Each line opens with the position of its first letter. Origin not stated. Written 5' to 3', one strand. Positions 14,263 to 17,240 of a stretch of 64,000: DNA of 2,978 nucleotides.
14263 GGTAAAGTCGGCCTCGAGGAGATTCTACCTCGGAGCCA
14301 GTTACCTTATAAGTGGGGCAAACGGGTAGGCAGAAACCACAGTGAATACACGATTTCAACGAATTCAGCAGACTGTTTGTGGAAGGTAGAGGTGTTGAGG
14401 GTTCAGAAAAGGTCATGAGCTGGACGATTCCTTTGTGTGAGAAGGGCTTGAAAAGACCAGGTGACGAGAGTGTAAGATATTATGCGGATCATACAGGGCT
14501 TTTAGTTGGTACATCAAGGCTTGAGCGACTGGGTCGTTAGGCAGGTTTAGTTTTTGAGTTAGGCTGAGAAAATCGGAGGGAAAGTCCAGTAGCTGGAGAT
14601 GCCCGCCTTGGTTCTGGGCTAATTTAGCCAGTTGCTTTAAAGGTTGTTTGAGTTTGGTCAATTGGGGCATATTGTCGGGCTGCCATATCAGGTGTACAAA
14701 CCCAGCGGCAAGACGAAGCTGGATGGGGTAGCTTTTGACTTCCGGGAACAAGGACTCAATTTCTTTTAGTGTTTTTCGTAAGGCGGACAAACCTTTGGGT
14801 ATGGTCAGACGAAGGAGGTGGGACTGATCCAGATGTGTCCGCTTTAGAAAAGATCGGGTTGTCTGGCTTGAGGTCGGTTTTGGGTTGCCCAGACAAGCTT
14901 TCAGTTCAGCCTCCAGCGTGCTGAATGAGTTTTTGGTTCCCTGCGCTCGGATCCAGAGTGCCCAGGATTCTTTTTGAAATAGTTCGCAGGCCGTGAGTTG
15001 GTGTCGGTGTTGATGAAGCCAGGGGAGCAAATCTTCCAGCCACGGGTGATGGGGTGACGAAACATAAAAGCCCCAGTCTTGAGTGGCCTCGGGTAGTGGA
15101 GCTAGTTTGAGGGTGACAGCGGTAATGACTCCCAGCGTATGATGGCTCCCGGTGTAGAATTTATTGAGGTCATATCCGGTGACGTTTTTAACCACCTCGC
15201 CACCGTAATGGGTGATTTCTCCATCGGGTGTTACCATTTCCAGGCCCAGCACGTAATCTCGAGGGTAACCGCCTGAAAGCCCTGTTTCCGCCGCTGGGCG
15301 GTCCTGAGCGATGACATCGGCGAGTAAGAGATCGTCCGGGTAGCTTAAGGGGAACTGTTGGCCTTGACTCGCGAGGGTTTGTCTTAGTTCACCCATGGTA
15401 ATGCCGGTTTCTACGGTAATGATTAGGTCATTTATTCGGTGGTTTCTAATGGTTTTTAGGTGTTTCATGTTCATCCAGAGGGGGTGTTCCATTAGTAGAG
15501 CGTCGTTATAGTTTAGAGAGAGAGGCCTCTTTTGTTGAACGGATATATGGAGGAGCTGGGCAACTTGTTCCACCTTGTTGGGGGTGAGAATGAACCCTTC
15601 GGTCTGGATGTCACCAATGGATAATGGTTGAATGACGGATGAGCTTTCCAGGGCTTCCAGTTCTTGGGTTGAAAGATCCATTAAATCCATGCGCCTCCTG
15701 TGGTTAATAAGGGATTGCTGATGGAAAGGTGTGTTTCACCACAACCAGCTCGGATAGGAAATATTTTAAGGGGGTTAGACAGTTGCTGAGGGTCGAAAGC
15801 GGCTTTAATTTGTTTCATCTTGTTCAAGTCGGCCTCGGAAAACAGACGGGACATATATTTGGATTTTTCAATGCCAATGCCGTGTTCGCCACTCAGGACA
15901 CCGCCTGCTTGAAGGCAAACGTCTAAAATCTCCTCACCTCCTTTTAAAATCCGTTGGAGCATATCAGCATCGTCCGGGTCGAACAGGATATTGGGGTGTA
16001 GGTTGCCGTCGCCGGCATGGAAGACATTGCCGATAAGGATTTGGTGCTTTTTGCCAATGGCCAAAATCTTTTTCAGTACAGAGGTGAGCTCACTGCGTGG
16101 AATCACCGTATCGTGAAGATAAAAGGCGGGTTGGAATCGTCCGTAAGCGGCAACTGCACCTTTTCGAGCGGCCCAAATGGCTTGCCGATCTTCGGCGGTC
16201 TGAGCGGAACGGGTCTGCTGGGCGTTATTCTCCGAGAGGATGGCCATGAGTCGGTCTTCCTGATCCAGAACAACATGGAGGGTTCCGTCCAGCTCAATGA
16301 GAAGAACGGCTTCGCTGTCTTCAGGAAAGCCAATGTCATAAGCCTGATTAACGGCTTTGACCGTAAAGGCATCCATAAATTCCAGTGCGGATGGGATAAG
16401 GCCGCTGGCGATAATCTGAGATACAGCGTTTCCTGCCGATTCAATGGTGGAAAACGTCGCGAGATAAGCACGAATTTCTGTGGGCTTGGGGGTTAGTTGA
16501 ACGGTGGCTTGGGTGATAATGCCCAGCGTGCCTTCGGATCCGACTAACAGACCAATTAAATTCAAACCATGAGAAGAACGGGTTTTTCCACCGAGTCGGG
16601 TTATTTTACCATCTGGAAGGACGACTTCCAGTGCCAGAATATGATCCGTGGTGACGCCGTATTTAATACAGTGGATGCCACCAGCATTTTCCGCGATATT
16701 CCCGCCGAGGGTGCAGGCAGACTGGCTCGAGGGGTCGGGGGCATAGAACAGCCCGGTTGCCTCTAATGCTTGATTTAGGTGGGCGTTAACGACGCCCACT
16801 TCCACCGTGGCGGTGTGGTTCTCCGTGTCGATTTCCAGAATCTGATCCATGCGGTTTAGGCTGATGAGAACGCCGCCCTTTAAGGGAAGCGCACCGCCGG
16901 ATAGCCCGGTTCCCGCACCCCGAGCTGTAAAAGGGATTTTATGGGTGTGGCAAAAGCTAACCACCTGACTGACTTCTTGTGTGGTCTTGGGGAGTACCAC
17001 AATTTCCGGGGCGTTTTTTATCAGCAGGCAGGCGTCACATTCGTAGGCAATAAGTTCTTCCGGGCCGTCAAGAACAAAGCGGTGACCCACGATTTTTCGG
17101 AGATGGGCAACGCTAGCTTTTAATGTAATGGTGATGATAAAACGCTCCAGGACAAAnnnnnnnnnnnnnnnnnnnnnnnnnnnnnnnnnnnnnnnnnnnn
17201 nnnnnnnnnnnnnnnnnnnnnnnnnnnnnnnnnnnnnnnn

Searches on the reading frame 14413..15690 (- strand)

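Call 6: search_protein_families(library=pfam, proteins=[window:14413-15690:-], max_evalue=0.001)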
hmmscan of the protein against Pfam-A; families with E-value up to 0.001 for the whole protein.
window:14413-15690:- (425 aa): 1 family
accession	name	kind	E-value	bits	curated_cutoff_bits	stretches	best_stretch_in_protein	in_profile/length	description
PF01565.28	FAD_binding_4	-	7.8e-10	39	26.4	1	34-161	4-137/139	FAD binding domain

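Call 57: search_protein_families(library=ncbifam, proteins=[window:14413-15690:-], max_evalue=1e-10)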
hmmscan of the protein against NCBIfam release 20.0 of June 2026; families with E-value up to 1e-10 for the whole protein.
window:14413-15690:- (425 aa): 2 families
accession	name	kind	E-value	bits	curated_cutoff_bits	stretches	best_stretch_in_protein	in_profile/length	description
NF008439.0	PRK11282.1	equivalog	2.1e-29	102.5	284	1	73-269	45-237/358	glycolate oxidase subunit GlcE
TIGR00387.1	glcD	equivalog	6.2e-21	74.7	567.9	1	63-204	36-178/413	glycolate oxidase subunit GlcD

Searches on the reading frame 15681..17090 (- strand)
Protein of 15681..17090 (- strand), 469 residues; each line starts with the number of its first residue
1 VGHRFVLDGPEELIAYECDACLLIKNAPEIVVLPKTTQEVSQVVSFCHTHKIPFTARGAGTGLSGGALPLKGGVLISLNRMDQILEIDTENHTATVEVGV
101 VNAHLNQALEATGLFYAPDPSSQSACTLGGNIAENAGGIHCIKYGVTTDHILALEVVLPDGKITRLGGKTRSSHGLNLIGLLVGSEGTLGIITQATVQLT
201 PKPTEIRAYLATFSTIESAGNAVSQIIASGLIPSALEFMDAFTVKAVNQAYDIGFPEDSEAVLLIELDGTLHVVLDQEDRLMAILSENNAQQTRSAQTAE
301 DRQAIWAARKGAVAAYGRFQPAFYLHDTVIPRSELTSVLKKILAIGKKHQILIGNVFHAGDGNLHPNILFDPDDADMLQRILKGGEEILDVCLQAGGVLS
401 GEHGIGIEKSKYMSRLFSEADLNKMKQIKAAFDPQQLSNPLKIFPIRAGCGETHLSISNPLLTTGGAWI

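Call 6: search_protein_families(library=pfam, proteins=[window:15681-17090:-], max_evalue=0.001)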
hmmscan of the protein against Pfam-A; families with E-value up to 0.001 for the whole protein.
window:15681-17090:- (469 aa): 2 families
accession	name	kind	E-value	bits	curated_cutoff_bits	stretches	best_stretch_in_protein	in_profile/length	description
PF02913.24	FAD-oxidase_C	-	1.2e-65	222.2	21.2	1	202-443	1-248/248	FAD linked oxidases, C-terminal domain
PF01565.28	FAD_binding_4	-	3.6e-45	153.5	26.4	1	28-167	1-139/139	FAD binding domain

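Call 57: search_protein_families(library=ncbifam, proteins=[window:15681-17090:-], max_evalue=1e-10)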
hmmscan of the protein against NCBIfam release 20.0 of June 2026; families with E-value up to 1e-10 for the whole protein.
window:15681-17090:- (469 aa): 8 families
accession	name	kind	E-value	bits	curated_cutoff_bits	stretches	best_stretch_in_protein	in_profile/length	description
TIGR00387.1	glcD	equivalog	9.3e-153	508.9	567.9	1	31-442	1-413/413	glycolate oxidase subunit GlcD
NF008408.0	PRK11230.1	equivalog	1.8e-141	472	897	1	6-452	34-480/499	glycolate oxidase subunit GlcD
NF049975.1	2HglutDHaseYdiJ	equivalog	9e-53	179.3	1350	2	25-164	49-190/1018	D-2-hydroxyglutarate dehydrogenase YdiJ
NF008439.0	PRK11282.1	equivalog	2.6e-15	56.1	284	1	36-238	7-208/358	glycolate oxidase subunit GlcE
NF041227.1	BagG_FevA2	exception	2.8e-14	52.6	850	1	15-201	32-209/455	bagremycin/ferroverdin biosynthesis FAD-dependent oxygenase BagG/FevA2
NF053785.1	DcplphribOxDprE1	equivalog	3.5e-14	52.9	500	1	31-204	18-185/449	decaprenylphosphoryl-beta-D-ribose oxidase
NF041226.1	BagK_FevA1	equivalog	1.3e-13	50.1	800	1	23-202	36-206/453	bagremycin/ferroverdin biosynthesis FAD-dependent oxygenase BagK/FevA1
TIGR01678.1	FAD_lactone_ox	subfamily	9.9e-13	47.8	396.8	1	27-202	14-181/438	sugar 1,4-lactone oxidase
